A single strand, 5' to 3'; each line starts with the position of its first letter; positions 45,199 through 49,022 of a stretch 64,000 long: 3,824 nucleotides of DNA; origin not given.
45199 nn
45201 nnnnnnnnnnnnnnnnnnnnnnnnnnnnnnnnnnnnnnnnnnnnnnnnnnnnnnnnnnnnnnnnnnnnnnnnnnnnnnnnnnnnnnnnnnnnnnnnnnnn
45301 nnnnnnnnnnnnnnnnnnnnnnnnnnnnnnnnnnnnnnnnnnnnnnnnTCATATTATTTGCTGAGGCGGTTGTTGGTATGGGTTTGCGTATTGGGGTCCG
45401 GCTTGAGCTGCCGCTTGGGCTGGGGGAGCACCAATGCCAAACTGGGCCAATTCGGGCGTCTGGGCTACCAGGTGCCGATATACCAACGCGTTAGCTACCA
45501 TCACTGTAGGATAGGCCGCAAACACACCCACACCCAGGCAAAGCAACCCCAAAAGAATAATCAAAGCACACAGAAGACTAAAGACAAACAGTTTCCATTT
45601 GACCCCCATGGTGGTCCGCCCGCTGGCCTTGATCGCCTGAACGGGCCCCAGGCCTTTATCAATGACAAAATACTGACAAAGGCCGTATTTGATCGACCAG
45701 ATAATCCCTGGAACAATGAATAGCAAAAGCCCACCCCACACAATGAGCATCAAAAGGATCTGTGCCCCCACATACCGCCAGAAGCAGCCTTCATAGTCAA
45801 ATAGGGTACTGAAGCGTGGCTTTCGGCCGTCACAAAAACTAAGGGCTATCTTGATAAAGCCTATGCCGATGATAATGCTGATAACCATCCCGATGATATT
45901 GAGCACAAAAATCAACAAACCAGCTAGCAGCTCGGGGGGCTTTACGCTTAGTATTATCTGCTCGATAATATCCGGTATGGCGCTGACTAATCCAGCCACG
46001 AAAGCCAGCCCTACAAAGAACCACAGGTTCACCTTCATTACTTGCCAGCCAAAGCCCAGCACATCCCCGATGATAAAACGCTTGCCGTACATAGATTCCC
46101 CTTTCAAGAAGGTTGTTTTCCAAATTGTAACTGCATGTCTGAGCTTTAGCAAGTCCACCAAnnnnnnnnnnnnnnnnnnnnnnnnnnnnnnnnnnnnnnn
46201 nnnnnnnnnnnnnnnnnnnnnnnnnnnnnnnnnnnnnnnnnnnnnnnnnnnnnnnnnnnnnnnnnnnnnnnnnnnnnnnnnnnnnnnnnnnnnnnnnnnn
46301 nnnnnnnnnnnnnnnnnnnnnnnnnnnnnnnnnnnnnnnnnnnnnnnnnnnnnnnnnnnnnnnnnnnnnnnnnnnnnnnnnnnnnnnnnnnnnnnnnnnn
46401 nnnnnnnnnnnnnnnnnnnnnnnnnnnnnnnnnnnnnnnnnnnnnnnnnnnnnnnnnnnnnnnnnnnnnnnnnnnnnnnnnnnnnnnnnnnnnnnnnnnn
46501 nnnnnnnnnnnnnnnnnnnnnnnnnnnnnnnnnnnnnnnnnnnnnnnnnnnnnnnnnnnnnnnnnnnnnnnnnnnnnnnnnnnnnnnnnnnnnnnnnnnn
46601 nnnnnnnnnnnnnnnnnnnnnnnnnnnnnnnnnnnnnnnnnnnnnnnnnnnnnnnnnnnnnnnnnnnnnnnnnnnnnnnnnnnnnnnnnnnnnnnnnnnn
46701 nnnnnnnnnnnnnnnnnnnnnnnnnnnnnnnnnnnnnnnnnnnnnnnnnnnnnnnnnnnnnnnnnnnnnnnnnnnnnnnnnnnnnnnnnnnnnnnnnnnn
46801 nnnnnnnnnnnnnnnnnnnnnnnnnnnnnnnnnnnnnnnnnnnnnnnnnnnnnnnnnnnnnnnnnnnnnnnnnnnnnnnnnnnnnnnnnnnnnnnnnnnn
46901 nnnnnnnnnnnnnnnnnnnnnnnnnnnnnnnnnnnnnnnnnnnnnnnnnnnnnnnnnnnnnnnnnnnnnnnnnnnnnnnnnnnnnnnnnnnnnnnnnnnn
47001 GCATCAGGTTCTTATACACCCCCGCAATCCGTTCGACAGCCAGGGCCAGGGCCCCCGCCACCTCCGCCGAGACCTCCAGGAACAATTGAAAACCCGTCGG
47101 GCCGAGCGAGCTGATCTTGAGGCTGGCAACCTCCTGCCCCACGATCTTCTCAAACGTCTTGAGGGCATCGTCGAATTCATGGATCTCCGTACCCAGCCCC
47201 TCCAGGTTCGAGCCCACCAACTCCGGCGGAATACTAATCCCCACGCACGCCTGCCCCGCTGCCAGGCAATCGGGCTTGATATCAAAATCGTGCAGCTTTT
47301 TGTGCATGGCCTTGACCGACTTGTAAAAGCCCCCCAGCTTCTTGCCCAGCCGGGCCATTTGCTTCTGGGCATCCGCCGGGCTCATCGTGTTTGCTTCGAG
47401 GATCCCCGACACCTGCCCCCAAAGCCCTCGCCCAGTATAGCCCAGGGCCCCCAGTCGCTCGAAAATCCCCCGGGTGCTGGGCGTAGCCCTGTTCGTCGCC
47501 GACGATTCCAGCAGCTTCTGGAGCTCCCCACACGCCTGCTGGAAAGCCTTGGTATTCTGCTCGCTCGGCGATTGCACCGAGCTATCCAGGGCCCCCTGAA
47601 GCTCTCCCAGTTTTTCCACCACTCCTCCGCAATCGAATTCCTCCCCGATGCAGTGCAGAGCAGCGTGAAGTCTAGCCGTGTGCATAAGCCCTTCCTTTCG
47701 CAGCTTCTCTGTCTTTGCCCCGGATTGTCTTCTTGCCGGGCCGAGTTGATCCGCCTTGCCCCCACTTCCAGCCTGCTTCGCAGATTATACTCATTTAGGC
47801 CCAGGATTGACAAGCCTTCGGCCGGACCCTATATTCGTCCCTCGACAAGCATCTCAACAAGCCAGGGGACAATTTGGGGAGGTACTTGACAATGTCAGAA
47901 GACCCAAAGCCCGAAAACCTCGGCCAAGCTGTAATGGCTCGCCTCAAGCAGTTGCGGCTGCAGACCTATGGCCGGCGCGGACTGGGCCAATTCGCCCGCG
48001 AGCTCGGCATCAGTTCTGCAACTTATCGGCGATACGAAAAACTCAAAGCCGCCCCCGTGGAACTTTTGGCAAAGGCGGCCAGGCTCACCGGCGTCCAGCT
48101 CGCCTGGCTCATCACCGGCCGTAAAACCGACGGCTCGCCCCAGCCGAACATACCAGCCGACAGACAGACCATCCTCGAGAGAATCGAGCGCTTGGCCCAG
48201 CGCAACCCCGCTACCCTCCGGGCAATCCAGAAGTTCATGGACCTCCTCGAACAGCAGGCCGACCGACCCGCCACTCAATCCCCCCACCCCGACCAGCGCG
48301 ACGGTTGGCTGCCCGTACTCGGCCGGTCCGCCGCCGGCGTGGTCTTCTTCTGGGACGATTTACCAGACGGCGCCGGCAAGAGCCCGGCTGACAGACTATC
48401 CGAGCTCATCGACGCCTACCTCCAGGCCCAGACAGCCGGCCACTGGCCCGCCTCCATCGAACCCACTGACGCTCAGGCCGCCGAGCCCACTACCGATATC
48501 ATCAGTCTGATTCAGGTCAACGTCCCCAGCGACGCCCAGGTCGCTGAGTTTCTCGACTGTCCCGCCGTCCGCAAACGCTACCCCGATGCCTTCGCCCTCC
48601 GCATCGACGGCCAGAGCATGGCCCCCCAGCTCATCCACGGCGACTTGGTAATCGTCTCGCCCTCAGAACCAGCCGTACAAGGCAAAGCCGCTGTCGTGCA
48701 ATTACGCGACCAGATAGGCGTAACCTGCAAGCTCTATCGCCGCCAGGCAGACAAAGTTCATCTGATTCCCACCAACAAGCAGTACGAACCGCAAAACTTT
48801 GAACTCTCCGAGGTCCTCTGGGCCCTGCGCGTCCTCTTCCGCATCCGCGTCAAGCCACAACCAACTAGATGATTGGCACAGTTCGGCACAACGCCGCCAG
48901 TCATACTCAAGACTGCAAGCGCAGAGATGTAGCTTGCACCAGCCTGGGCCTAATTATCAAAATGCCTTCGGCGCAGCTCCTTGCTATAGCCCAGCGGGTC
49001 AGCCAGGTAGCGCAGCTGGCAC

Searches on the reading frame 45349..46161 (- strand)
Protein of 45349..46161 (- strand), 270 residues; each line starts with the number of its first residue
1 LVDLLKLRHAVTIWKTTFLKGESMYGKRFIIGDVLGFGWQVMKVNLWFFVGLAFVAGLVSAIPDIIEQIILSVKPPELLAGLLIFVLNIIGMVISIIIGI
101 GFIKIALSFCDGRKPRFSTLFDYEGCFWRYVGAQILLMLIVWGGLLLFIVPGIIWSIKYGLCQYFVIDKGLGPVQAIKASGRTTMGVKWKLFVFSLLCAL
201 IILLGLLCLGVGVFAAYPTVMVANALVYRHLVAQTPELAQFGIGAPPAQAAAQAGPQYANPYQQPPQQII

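Call 30: search_protein_families(library=pfam, proteins=[window:45349-46161:-], max_evalue=0.0001)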
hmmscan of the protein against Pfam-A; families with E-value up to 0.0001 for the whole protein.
window:45349-46161:- (270 aa): 1 family
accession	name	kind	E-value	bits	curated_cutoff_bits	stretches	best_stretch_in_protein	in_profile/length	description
PF06161.16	DUF975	-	1.4e-07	32.1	34.8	1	77-233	85-241/243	Protein of unknown function (DUF975)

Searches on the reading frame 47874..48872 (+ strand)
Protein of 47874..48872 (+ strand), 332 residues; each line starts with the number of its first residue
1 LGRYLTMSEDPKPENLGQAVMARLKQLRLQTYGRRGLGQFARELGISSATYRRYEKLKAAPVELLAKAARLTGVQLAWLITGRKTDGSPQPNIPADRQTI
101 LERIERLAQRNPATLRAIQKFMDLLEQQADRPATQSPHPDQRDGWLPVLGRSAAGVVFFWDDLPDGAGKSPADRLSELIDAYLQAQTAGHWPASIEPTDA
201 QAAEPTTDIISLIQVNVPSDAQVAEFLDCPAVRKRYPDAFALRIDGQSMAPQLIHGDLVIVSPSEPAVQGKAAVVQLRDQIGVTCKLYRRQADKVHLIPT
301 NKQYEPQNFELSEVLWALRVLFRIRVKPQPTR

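Call 30: search_protein_families(library=pfam, proteins=[window:47874-48872:+], max_evalue=0.0001)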
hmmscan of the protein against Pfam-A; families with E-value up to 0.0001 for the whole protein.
window:47874-48872:+ (332 aa): 2 families
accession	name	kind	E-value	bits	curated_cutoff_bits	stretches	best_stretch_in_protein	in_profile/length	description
PF00717.28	Peptidase_S24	-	1.7e-16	60.4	23.3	1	234-311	30-105/116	Peptidase S24-like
PF01381.28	HTH_3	-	1.4e-05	25.5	23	1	39-79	14-55/55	Helix-turn-helix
